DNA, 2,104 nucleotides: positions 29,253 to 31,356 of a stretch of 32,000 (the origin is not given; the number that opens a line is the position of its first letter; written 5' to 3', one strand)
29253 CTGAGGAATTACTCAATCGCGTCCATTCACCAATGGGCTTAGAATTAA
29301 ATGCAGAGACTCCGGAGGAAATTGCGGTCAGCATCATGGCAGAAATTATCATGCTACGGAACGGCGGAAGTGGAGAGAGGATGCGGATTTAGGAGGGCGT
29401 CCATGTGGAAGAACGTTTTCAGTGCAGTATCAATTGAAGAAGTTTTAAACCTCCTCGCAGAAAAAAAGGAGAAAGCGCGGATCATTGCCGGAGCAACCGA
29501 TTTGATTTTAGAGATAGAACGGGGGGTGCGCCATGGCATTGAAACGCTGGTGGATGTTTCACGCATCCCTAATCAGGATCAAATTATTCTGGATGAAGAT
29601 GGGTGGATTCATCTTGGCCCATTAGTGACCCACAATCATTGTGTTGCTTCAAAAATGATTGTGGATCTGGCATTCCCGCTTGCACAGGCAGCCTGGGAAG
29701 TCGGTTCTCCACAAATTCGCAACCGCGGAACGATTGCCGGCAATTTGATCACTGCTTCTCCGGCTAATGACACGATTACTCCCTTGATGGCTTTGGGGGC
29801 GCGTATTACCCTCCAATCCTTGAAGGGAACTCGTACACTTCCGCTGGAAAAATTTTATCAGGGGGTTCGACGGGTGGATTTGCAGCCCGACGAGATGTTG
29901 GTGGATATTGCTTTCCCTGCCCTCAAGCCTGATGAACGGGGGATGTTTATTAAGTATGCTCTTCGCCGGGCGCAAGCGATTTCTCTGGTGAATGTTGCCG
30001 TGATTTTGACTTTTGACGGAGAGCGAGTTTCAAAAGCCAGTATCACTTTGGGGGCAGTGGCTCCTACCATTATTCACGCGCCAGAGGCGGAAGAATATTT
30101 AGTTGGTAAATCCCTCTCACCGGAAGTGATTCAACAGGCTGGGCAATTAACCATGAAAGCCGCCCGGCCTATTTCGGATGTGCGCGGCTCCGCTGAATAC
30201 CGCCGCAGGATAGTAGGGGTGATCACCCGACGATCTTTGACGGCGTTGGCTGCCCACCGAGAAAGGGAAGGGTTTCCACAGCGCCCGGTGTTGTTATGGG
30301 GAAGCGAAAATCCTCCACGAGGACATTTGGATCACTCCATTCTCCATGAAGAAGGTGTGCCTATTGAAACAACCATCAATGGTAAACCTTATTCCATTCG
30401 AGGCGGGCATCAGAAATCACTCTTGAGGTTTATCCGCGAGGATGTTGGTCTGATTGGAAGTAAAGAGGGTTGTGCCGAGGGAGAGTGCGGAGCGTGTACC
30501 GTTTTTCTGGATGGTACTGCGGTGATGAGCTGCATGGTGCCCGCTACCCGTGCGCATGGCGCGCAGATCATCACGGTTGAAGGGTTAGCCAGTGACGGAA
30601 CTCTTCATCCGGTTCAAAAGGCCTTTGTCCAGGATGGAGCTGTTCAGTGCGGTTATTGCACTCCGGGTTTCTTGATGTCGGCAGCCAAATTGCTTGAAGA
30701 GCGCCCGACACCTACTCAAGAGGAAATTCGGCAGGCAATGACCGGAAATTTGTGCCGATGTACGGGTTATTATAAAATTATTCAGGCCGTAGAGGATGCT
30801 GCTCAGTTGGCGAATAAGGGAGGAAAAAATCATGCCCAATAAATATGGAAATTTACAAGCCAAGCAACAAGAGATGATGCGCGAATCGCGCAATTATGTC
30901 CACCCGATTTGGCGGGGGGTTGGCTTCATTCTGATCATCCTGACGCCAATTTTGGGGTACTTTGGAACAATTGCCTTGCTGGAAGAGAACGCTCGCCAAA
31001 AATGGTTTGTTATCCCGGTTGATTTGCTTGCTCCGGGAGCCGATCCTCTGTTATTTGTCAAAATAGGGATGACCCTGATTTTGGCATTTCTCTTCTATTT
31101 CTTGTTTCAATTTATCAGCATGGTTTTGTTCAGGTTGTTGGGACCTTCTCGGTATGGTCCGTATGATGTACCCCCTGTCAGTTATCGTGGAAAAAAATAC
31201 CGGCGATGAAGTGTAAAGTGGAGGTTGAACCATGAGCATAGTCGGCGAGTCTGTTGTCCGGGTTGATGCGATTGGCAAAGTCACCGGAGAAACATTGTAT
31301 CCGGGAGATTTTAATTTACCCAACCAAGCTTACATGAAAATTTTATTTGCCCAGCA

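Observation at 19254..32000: F420 biosynthesis/recycling module embedded inside an SsnA-YgfM-XdhD-type molybdenum hydroxylase gene array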

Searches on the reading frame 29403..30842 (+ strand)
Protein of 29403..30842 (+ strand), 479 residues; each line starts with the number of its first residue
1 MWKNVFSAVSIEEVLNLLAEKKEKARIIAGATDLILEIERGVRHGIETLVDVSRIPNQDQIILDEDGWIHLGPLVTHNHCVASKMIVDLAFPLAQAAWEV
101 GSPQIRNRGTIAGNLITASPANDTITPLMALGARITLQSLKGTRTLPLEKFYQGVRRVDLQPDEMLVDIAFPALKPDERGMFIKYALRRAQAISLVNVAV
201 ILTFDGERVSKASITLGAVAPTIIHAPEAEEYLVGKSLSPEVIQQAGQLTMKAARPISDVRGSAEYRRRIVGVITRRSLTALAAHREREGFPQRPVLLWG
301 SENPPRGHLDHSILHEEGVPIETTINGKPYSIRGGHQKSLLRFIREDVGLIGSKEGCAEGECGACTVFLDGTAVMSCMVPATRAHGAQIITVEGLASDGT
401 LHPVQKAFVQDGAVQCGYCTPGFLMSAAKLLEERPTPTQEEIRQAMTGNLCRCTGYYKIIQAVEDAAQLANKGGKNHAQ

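Call 7: search_protein_families(library=ncbifam, proteins=[window:29403-30839:+], max_evalue=0.00001)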
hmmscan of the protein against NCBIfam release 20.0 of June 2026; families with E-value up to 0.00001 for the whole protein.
window:29403-30839:+ (479 aa): 17 families
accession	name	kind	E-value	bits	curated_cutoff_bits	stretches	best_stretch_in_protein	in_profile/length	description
TIGR02963.1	xanthine_xdhA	equivalog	5e-96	322.2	467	2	8-274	198-460/468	xanthine dehydrogenase small subunit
NF043083.1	XdhB_XDHase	equivalog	3.2e-60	203.7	310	1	3-284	5-285/289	xanthine dehydrogenase subunit XdhB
NF041020.1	glyceraldDH_gamma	equivalog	1.1e-56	191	290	1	313-468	5-160/164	glyceraldehyde dehydrogenase subunit gamma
NF007427.0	PRK09971.1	equivalog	1.6e-54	185.1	287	1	4-284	6-285/292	xanthine dehydrogenase FAD-binding subunit XdhB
NF043084.2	XdhC_XDHase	equivalog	2.5e-54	182.9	217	1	321-467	3-150/151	xanthine dehydrogenase subunit XdhC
NF041019.1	glyceraldDH_beta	equivalog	2.6e-51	174.5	350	1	6-280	9-278/280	glyceraldehyde dehydrogenase subunit beta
NF007387.0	PRK09908.1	equivalog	2.4e-49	166.8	212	1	315-467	3-156/159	xanthine dehydrogenase iron sulfur-binding subunit XdhC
NF045668.1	pterin_aldehy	equivalog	1e-48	166.1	1100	1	324-470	6-155/905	molybdopterin-dependent aldehyde oxidoreductase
TIGR03193.1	4hydroxCoAred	equivalog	2.2e-47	160.7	257.8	1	324-467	5-148/148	4-hydroxybenzoyl-CoA reductase subunit gamma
TIGR03311.1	Se_dep_XDH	equivalog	4.5e-46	157.3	830.45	1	325-471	5-148/848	selenium-dependent xanthine dehydrogenase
TIGR03198.1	pucE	equivalog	6.9e-44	148.9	254.3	1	320-467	3-149/151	xanthine dehydrogenase subunit E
TIGR02969.1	mam_aldehyde_ox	subfamily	4.6e-43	147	1912.3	2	339-465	22-159/1330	aldehyde oxidase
NF008514.0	PRK11433.1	equivalog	1.1e-39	136.2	322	1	319-468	51-215/218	aldehyde dehydrogenase iron-sulfur subunit PaoA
TIGR03195.1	4hydrxCoA_B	equivalog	7.8e-30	104.1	404.55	2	123-282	160-319/321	4-hydroxybenzoyl-CoA reductase subunit beta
TIGR03199.1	pucC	equivalog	5e-24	85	306.05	1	12-271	5-258/264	xanthine dehydrogenase subunit C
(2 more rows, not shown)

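Call 8: search_protein_families(library=pfam, proteins=[window:29403-30839:+], max_evalue=0.00001)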
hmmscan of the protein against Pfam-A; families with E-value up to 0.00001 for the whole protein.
window:29403-30839:+ (479 aa): 3 families
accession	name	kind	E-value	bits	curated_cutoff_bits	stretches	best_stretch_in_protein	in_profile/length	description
PF00941.27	FAD_binding_5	-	6.3e-42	143.7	27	1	5-173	5-169/170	FAD binding domain in molybdopterin dehydrogenase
PF01799.25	Fer2_2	-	4.6e-34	116.8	30.3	1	391-464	1-75/75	[2Fe-2S] binding domain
PF03450.22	CO_deh_flav_C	-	6.3e-29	100.6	25.5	1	183-280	3-100/102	CO dehydrogenase flavoprotein C-terminal domain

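Call 22: find_encoding_contigs(protein=window:29403-30842:+, flank=10000, max_places=3)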
Protein window:29403-30842:+ (479 aa): 6 contigs read that carry it; 3 places shown.
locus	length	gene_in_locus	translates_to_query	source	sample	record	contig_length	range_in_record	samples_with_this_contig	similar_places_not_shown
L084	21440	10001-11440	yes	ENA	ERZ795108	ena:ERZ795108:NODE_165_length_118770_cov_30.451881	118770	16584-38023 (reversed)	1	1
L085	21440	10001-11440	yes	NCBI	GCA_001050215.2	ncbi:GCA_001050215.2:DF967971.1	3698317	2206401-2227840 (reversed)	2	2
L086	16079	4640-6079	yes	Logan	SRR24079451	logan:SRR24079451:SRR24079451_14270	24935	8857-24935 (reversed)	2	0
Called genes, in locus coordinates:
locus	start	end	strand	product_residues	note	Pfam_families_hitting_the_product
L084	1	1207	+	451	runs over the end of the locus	PF01979:Amidohydro_1, PF07969:Amidohydro_3 (faint)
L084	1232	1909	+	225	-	PF01118:Semialdhyde_dh (faint), PF03446:NAD_binding_2 (weak), PF03807:F420_oxidored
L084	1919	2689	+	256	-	PF01996:F420_ligase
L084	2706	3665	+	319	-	PF01933:CofD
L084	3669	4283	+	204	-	PF01983:CofC, PF12804:NTP_transf_3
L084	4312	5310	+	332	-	PF00296:Bac_luciferase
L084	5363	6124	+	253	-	PF00941:FAD_binding_5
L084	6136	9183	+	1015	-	PF00111:Fer2 (faint), PF01799:Fer2_2, PF01315:Ald_Xan_dh_C, PF02738:MoCoBD_1, PF20256:MoCoBD_2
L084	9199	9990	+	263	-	PF02625:XdhC_CoxI, PF13478:XdhC_C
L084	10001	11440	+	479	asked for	PF00941:FAD_binding_5, PF03450:CO_deh_flav_C, PF00111:Fer2 (weak), PF13085:Fer2_3 (faint), PF01799:Fer2_2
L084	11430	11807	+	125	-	-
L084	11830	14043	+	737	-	PF01315:Ald_Xan_dh_C, PF02738:MoCoBD_1, PF20256:MoCoBD_2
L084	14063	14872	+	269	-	-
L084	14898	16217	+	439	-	PF19842:YqeC, PF12804:NTP_transf_3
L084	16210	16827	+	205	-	PF01128:IspD, PF12804:NTP_transf_3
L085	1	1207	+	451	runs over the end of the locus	PF01979:Amidohydro_1, PF07969:Amidohydro_3 (faint)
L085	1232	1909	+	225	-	PF03446:NAD_binding_2 (weak), PF03807:F420_oxidored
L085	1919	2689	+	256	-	PF01996:F420_ligase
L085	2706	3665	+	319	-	PF01933:CofD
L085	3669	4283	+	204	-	PF01983:CofC, PF12804:NTP_transf_3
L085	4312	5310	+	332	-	PF00296:Bac_luciferase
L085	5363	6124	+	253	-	PF00941:FAD_binding_5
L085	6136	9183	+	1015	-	PF00111:Fer2 (faint), PF01799:Fer2_2, PF01315:Ald_Xan_dh_C, PF02738:MoCoBD_1, PF20256:MoCoBD_2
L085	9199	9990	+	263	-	PF02625:XdhC_CoxI, PF13478:XdhC_C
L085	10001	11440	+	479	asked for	PF00941:FAD_binding_5, PF03450:CO_deh_flav_C, PF00111:Fer2 (weak), PF13085:Fer2_3 (faint), PF01799:Fer2_2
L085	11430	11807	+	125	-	-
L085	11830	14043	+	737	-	PF01315:Ald_Xan_dh_C, PF02738:MoCoBD_1, PF20256:MoCoBD_2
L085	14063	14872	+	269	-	-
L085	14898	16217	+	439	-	PF19842:YqeC, PF12804:NTP_transf_3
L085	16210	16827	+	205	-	PF01128:IspD, PF12804:NTP_transf_3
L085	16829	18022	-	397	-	PF17820:PDZ_6, PF03572:Peptidase_S41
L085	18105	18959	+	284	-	PF01063:Aminotran_4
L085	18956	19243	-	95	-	PF09413:DUF2007 (weak)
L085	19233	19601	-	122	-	-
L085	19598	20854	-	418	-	PF13482:RNase_H_2, PF13181:TPR_8 (faint), PF13424:TPR_12 (weak)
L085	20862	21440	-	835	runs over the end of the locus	PF04851:ResIII, PF00270:DEAD, PF00271:Helicase_C, PF22982:WHD_HRQ1, PF01844:HNH, PF09369:MZB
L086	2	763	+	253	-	PF00941:FAD_binding_5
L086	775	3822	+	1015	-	PF00111:Fer2 (faint), PF01799:Fer2_2, PF01315:Ald_Xan_dh_C, PF02738:MoCoBD_1, PF20256:MoCoBD_2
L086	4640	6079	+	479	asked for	PF00941:FAD_binding_5, PF03450:CO_deh_flav_C, PF00111:Fer2 (weak), PF13085:Fer2_3 (faint), PF01799:Fer2_2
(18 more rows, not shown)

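Call 25: search_protein_families(library=pfam, proteins=[L085:14063-14869:+], max_evalue=0.001)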
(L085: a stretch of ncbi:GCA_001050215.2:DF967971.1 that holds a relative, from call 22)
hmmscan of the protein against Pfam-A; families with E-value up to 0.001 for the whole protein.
L085:14063-14869:+ (269 aa): 0 families

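Call 26: search_protein_families(library=ncbifam, proteins=[L085:14063-14869:+, L085:14898-16214:+, L085:16210-16824:+, L085:11830-14040:+, L085:18105-18956:+], max_evalue=0.001)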
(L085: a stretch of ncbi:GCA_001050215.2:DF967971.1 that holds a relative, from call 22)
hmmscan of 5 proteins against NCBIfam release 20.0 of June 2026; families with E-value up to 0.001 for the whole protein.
L085:14063-14869:+ (269 aa): 1 family
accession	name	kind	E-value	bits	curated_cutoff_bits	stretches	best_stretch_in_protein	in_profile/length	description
TIGR03309.1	matur_yqeB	equivalog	6.5e-89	297.8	220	1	6-260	1-255/256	selenium-dependent molybdenum cofactor biosynthesis protein YqeB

L085:14898-16214:+ (439 aa): 22 families
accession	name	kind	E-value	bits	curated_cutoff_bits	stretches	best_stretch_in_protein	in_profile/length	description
TIGR03310.1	matur_MocA_YgfJ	equivalog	2.2e-40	138.7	186.45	1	250-432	2-186/188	molybdenum cofactor cytidylyltransferase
TIGR03172.2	TIGR03172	equivalog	3.6e-39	134.7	73.05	1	10-209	3-196/209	selenium cofactor biosynthesis protein YqeC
NF045665.1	NTPtran_DVU1551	equivalog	2.4e-28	99.2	315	1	249-434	2-189/359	DVU_1551 family NTP transferase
TIGR03202.1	pucB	equivalog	2e-25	89.6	235.05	1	250-431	3-192/192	xanthine dehydrogenase accessory protein PucB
NF045782.1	NicBOxredNboR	equivalog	1.5e-17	63.9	260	1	246-432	7-203/206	nicotine blue oxidoreductase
TIGR02665.1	molyb_mobA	equivalog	1.5e-11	44.7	151.85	1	250-417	3-170/186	molybdenum cofactor guanylyltransferase MobA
TIGR01173.1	glmU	equivalog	4.6e-09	35.6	366.85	1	251-366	4-120/452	bifunctional UDP-N-acetylglucosamine diphosphorylase/glucosamine-1-phosphate N-acetyltransferase GlmU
TIGR00453.1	ispD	equivalog_domain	6.3e-09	35.6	181.3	1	251-368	3-123/219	2-C-methyl-D-erythritol 4-phosphate cytidylyltransferase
NF006899.0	PRK09382.1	equivalog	4.2e-08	32.7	417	1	247-368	6-130/387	bifunctional 2-C-methyl-D-erythritol 4-phosphate cytidylyltransferase/2-C-methyl-D-erythritol 2,4-cyclodiphosphate synthase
NF010932.0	PRK14352.1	equivalog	5e-08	32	611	1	248-367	7-130/488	bifunctional UDP-N-acetylglucosamine diphosphorylase/glucosamine-1-phosphate N-acetyltransferase GlmU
NF010933.0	PRK14353.1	equivalog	1.6e-07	30.3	505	1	250-365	8-126/453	bifunctional UDP-N-acetylglucosamine diphosphorylase/glucosamine-1-phosphate N-acetyltransferase GlmU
NF053639.1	Mfer334_fam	equivalog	3.3e-07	30.4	260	1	264-361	26-124/209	pseudomurein biosynthesis protein PmurB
NF001457.0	PRK00317.1-3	equivalog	3.5e-07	29.9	164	1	250-298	4-53/200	molybdenum cofactor guanylyltransferase MobA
NF010934.1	PRK14354.1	equivalog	3.4e-06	25.9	450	1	251-367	3-119/447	bifunctional UDP-N-acetylglucosamine diphosphorylase/glucosamine-1-phosphate N-acetyltransferase GlmU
NF010935.0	PRK14355.1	equivalog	4.8e-06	25.4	718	1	247-370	3-128/459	bifunctional UDP-N-acetylglucosamine diphosphorylase/glucosamine-1-phosphate N-acetyltransferase GlmU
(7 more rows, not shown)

L085:16210-16824:+ (205 aa): 38 families (the best 25 are shown)
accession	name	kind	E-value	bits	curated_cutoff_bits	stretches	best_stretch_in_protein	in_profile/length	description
TIGR03310.1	matur_MocA_YgfJ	equivalog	1.6e-49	168.4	186.45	1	13-202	2-188/188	molybdenum cofactor cytidylyltransferase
NF045665.1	NTPtran_DVU1551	equivalog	2e-43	148.8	315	1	11-202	1-189/359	DVU_1551 family NTP transferase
NF045782.1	NicBOxredNboR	equivalog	1.3e-21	77.3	260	1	9-200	7-203/206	nicotine blue oxidoreductase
TIGR03202.1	pucB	equivalog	4.8e-19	68.8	235.05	1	12-199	2-192/192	xanthine dehydrogenase accessory protein PucB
NF010932.0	PRK14352.1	equivalog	9e-14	51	611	1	9-138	5-135/488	bifunctional UDP-N-acetylglucosamine diphosphorylase/glucosamine-1-phosphate N-acetyltransferase GlmU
TIGR01173.1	glmU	equivalog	2.2e-13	49.9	366.85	1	12-133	2-121/452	bifunctional UDP-N-acetylglucosamine diphosphorylase/glucosamine-1-phosphate N-acetyltransferase GlmU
NF010933.0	PRK14353.1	equivalog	4e-13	48.8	505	1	9-138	4-132/453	bifunctional UDP-N-acetylglucosamine diphosphorylase/glucosamine-1-phosphate N-acetyltransferase GlmU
NF001457.0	PRK00317.1-3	equivalog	4.4e-13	49.2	164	1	12-142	3-126/200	molybdenum cofactor guanylyltransferase MobA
NF010935.0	PRK14355.1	equivalog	7.9e-13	47.8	718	1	9-141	2-133/459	bifunctional UDP-N-acetylglucosamine diphosphorylase/glucosamine-1-phosphate N-acetyltransferase GlmU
NF010934.1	PRK14354.1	equivalog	5.5e-12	44.9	450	1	13-138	2-124/447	bifunctional UDP-N-acetylglucosamine diphosphorylase/glucosamine-1-phosphate N-acetyltransferase GlmU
NF053639.1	Mfer334_fam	equivalog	2.6e-11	43.8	260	1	21-132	10-129/209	pseudomurein biosynthesis protein PmurB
NF002741.0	PRK02726.1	equivalog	5.8e-11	42.4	179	1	8-201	5-193/200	molybdenum cofactor guanylyltransferase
NF010940.0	PRK14360.1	equivalog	7e-10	38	602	1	11-137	2-127/452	bifunctional UDP-N-acetylglucosamine diphosphorylase/glucosamine-1-phosphate N-acetyltransferase GlmU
NF010936.0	PRK14356.1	equivalog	7.4e-10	38.3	666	1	9-132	4-126/456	bifunctional UDP-N-acetylglucosamine diphosphorylase/glucosamine-1-phosphate N-acetyltransferase GlmU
TIGR02665.1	molyb_mobA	equivalog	1.4e-09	38.3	151.85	1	12-199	2-185/186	molybdenum cofactor guanylyltransferase MobA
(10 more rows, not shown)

L085:11830-14040:+ (737 aa): 13 families
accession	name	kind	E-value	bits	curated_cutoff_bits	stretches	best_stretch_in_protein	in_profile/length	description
TIGR03196.1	pucD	equivalog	9.9e-184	612.8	783.65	2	3-557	2-540/763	xanthine dehydrogenase subunit D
TIGR03311.1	Se_dep_XDH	equivalog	7.4e-145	484.1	830.45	1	3-715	161-830/848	selenium-dependent xanthine dehydrogenase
NF043082.1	XdhA_XDHase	equivalog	4.7e-142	474.7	780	2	4-554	1-540/758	xanthine dehydrogenase subunit XdhA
TIGR03194.1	4hydrxCoA_A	equivalog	6e-141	471.3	994.55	2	9-554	2-524/746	4-hydroxybenzoyl-CoA reductase subunit alpha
NF007426.0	PRK09970.1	equivalog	1.1e-140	470.1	916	2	2-554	4-543/761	xanthine dehydrogenase molybdenum-binding subunit XdhA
NF045668.1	pterin_aldehy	equivalog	9.9e-124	414.4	1100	1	2-736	173-905/905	molybdopterin-dependent aldehyde oxidoreductase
NF041018.1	glyceraldDH_alpha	equivalog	6.7e-106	355.4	790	2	3-560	2-544/741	glyceraldehyde dehydrogenase subunit alpha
TIGR03313.1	Se_sel_red_Mo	hypoth_equivalog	8.1e-103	344.8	1101.9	3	160-555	358-741/951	molybdopterin-dependent oxidoreductase Mo/Fe-S-binding subunit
TIGR02965.1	xanthine_xdhB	equivalog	5.8e-101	338.9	849.5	2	13-554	10-527/758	xanthine dehydrogenase molybdopterin binding subunit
NF040766.1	CODH_aero_grp5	exception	1.2e-79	268.4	950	2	3-555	4-549/785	aerobic carbon-monoxide dehydrogenase large subunit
NF041671.1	peri_hyde_PaoC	equivalog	2.1e-76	257.8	1180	2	2-535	16-510/735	aldehyde oxidoreductase molybdenum-binding subunit PaoC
TIGR02416.1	CO_dehy_Mo_lg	equivalog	1.1e-69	235.4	991.15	2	18-553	7-554/770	aerobic carbon-monoxide dehydrogenase large subunit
TIGR02969.1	mam_aldehyde_ox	subfamily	2.8e-63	213.9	1912.3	2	4-555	576-1098/1330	aldehyde oxidase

L085:18105-18956:+ (284 aa): 18 families
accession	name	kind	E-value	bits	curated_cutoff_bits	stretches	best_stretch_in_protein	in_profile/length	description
TIGR01122.1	ilvE_I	equivalog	1.5e-31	109.7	245.55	1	37-278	25-285/298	branched-chain-amino-acid transaminase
NF006185.0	PRK08320.1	subfamily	4.6e-31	108.1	363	1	34-280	27-286/292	branched-chain amino acid aminotransferase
NF005209.0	PRK06680.1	subfamily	7.3e-30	103.8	320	1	35-279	28-283/286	D-amino-acid transaminase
TIGR01121.1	D_amino_aminoT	equivalog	9.5e-30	103.7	277.45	1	175-278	171-276/276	D-amino-acid transaminase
NF005146.0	PRK06606.1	equivalog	1.9e-28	99.3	279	1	166-279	179-294/307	branched-chain amino acid transaminase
NF005800.0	PRK07650.1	equivalog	1.7e-27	96.5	308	1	38-281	29-280/290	aminodeoxychorismate lyase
NF009126.0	PRK12479.1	equivalog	7.7e-22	77.8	518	1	34-276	28-283/299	branched-chain-amino-acid transaminase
NF005726.0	PRK07544.1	equivalog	5.3e-21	75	396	1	39-279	40-290/295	branched-chain amino acid aminotransferase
NF009896.0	PRK13356.1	equivalog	8.8e-19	67.7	262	1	167-272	174-281/287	branched-chain amino acid aminotransferase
TIGR03461.1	pabC_Proteo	equivalog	4.3e-17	62.2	176.85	1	165-259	156-252/262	aminodeoxychorismate lyase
NF009066.0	PRK12400.1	equivalog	1.8e-16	60.4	538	1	169-276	173-281/290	D-amino-acid transaminase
NF004761.0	PRK06092.1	equivalog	4.3e-16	58.9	260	1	165-264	158-259/268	aminodeoxychorismate lyase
NF006734.0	PRK09266.1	subfamily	5.4e-16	58.6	202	1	33-274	25-263/270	hypothetical protein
NF005888.0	PRK07849.1-3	equivalog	2.2e-13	49.8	273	1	166-257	180-274/298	aminodeoxychorismate lyase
NF005886.0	PRK07849.1-1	equivalog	9.4e-09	34.9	253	1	146-258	159-273/291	aminodeoxychorismate lyase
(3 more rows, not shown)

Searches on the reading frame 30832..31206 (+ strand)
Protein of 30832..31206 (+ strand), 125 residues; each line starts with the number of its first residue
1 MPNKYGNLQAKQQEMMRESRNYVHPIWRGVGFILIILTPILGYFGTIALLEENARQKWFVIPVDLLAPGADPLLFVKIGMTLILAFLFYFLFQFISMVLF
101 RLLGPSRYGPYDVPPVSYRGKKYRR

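Call 10: search_protein_families(library=ncbifam, proteins=[window:30832-31206:+], max_evalue=0.00001)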
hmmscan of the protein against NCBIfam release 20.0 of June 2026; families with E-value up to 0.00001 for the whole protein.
window:30832-31206:+ (125 aa): 0 families

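Call 25: search_protein_families(library=pfam, proteins=[window:30832-31206:+], max_evalue=0.001)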
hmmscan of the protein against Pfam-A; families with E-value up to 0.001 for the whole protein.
window:30832-31206:+ (125 aa): 0 families
